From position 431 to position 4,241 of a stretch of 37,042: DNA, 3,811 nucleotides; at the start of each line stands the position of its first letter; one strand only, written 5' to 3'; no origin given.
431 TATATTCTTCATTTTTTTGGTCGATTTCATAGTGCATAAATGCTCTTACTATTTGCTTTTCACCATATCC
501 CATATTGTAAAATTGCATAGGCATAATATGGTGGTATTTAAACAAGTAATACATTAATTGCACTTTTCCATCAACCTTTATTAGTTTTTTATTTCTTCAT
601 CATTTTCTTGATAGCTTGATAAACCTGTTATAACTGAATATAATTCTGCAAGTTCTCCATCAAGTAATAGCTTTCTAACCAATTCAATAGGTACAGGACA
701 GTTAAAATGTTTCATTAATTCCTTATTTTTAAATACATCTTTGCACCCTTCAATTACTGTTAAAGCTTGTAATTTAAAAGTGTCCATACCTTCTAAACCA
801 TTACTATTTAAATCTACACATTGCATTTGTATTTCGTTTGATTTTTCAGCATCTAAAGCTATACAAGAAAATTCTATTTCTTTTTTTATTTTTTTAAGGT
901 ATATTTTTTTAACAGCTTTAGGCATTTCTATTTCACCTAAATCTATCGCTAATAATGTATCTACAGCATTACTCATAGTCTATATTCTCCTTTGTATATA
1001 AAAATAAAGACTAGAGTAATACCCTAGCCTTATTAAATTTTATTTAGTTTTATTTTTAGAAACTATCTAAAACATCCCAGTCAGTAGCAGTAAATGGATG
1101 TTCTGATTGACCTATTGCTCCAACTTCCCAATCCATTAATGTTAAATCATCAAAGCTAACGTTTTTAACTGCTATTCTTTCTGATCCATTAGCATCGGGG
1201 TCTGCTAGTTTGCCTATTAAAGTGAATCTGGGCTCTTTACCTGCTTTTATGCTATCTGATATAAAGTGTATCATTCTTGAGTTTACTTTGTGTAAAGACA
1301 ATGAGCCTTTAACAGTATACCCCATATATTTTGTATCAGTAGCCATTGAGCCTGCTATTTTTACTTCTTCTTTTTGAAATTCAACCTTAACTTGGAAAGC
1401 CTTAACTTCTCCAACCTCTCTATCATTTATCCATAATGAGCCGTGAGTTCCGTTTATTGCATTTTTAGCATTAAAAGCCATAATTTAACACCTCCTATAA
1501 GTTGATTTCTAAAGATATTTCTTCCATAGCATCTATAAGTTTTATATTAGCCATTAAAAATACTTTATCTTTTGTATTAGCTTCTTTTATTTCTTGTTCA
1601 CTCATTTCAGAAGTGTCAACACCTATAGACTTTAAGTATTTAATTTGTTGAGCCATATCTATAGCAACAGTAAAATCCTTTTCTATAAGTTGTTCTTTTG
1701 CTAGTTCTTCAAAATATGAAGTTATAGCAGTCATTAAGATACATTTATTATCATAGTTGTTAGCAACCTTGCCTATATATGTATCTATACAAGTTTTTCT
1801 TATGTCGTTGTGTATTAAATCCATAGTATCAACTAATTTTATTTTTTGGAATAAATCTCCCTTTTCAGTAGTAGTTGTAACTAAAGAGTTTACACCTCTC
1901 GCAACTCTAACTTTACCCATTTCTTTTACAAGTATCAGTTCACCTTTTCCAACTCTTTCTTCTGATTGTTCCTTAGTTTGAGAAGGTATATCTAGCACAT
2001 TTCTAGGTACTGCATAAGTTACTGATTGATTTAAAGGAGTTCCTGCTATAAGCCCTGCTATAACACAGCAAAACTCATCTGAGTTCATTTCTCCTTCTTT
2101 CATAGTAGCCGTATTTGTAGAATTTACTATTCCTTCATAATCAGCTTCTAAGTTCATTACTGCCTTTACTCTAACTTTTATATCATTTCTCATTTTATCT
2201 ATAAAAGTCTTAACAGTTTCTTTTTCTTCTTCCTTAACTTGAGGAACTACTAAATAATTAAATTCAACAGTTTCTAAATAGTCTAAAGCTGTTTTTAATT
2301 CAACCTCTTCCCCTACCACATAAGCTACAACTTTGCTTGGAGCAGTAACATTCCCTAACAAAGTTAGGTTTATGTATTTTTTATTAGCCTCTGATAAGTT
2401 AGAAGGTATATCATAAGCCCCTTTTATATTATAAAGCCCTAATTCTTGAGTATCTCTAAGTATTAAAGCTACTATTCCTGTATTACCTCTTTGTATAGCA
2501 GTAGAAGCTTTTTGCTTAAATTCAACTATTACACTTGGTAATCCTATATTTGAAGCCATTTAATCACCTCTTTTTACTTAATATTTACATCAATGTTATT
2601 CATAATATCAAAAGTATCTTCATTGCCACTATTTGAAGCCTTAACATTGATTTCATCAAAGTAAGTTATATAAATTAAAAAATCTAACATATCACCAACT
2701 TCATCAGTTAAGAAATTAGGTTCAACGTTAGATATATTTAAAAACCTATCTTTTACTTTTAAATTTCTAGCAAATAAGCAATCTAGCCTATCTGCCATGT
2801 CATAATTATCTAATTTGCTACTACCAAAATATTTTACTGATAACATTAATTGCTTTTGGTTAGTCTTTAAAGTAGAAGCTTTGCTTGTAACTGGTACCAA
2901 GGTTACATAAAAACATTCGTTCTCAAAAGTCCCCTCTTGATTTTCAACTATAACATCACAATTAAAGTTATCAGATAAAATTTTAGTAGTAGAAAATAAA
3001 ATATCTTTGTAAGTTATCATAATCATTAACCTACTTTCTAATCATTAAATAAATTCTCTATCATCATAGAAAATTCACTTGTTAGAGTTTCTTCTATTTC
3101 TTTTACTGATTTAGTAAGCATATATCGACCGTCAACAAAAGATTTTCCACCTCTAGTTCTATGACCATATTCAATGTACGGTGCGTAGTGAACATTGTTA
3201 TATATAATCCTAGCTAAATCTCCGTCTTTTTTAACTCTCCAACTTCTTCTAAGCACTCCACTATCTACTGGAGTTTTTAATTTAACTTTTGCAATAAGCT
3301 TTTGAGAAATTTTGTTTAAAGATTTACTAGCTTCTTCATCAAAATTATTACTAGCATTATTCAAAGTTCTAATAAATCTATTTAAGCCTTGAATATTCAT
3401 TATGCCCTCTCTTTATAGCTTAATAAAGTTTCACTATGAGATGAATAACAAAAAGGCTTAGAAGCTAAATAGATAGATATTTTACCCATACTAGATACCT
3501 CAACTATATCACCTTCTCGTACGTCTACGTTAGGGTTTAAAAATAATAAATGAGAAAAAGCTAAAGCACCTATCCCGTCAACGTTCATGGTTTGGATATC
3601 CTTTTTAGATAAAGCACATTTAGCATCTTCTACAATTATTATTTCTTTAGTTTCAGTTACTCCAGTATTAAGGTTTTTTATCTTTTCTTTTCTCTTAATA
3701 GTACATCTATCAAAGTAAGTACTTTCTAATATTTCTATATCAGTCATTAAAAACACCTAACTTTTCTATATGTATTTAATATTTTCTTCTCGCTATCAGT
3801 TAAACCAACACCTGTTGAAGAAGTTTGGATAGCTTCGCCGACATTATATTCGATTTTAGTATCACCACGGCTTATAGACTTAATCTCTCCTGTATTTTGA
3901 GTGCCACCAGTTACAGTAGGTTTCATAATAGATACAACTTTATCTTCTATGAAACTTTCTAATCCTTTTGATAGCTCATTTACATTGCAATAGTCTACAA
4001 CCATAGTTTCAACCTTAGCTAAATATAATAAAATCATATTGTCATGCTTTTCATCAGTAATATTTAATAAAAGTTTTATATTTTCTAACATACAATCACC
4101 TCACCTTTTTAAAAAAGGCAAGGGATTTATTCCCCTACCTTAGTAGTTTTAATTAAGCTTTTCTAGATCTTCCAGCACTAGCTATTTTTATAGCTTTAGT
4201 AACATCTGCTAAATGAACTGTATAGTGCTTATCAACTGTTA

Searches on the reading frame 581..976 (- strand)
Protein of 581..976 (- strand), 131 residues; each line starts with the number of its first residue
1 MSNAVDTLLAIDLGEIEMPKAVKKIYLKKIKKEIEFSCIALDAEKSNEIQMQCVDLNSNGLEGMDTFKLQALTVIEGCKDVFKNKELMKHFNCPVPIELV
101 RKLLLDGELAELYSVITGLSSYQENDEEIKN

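Call 62: search_protein_families(library=pfam, proteins=[window:581-976:-], max_evalue=0.001)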
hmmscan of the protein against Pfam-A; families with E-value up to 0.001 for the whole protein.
window:581-976:- (131 aa): 1 family
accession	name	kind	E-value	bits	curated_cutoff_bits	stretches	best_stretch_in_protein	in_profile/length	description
PF08890.17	Phage_TAC_5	-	2.7e-18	66.6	27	1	21-129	14-134/135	Phage XkdN-like tail assembly chaperone protein, TAC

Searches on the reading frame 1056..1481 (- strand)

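Call 62: search_protein_families(library=pfam, proteins=[window:1056-1481:-], max_evalue=0.001)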
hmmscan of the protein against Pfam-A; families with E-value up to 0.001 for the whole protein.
window:1056-1481:- (141 aa): 1 family
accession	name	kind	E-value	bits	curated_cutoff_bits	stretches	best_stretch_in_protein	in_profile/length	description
PF09393.16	DUF2001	-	5.5e-48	162.9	27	1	2-139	2-139/139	Phage tail tube protein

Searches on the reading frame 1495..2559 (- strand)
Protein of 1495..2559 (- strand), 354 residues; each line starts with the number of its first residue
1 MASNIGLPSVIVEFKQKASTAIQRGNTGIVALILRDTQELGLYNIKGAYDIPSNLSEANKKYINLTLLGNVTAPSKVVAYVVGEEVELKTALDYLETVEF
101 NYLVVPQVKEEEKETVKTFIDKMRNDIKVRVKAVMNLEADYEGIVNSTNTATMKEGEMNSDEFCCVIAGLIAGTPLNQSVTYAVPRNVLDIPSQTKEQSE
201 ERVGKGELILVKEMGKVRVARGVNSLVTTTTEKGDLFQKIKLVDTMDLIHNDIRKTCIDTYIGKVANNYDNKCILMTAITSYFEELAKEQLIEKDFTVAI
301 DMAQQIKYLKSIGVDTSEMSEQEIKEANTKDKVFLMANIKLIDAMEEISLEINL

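Call 61: search_protein_families(library=pfam, proteins=[window:1495-2559:-], max_evalue=0.001)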
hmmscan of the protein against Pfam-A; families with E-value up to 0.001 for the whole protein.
window:1495-2559:- (354 aa): 2 families
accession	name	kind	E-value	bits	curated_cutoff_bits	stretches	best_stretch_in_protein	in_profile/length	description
PF04984.19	Phage_sheath_1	-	2e-16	60.7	31.4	1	88-225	8-168/168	Phage tail sheath protein subtilisin-like domain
PF17482.7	Phage_sheath_1C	-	3.1e-15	56.5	26.9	1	232-353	1-102/104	Phage tail sheath C-terminal domain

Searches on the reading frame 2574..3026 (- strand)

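Call 62: search_protein_families(library=pfam, proteins=[window:2574-3026:-], max_evalue=0.001)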
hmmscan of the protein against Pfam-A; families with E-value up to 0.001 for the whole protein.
window:2574-3026:- (150 aa): 1 family
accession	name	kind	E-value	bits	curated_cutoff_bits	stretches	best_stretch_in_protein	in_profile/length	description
PF20765.3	Phage_tail_terminator_8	-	1.2e-12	48.7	24.2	1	9-125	2-117/124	Phage tail terminator protein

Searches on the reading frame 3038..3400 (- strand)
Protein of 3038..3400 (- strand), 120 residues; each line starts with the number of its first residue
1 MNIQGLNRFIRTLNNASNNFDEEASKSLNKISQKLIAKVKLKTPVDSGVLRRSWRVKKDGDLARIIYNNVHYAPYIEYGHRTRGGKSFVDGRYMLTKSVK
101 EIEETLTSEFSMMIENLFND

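Call 62: search_protein_families(library=pfam, proteins=[window:3038-3400:-], max_evalue=0.001)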
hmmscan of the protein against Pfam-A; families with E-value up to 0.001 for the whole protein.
window:3038-3400:- (120 aa): 1 family
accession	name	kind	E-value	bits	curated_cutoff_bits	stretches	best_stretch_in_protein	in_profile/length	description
PF04883.17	HK97-gp10_like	-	6.1e-13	50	21.4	1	8-79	2-78/78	Bacteriophage HK97-gp10, putative tail-component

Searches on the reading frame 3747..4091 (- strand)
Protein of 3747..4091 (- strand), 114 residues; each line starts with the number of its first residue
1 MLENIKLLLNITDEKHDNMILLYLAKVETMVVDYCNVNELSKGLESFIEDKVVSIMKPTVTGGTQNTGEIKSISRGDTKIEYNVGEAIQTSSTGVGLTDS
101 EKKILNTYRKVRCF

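Call 62: search_protein_families(library=pfam, proteins=[window:3747-4091:-], max_evalue=0.001)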
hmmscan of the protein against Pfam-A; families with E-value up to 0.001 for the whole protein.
window:3747-4091:- (114 aa): 1 family
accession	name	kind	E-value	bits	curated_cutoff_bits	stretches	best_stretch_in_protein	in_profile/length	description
PF05135.19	Phage_connect_1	-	7.7e-08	33.1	21.2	1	1-84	3-67/101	Phage gp6-like head-tail connector protein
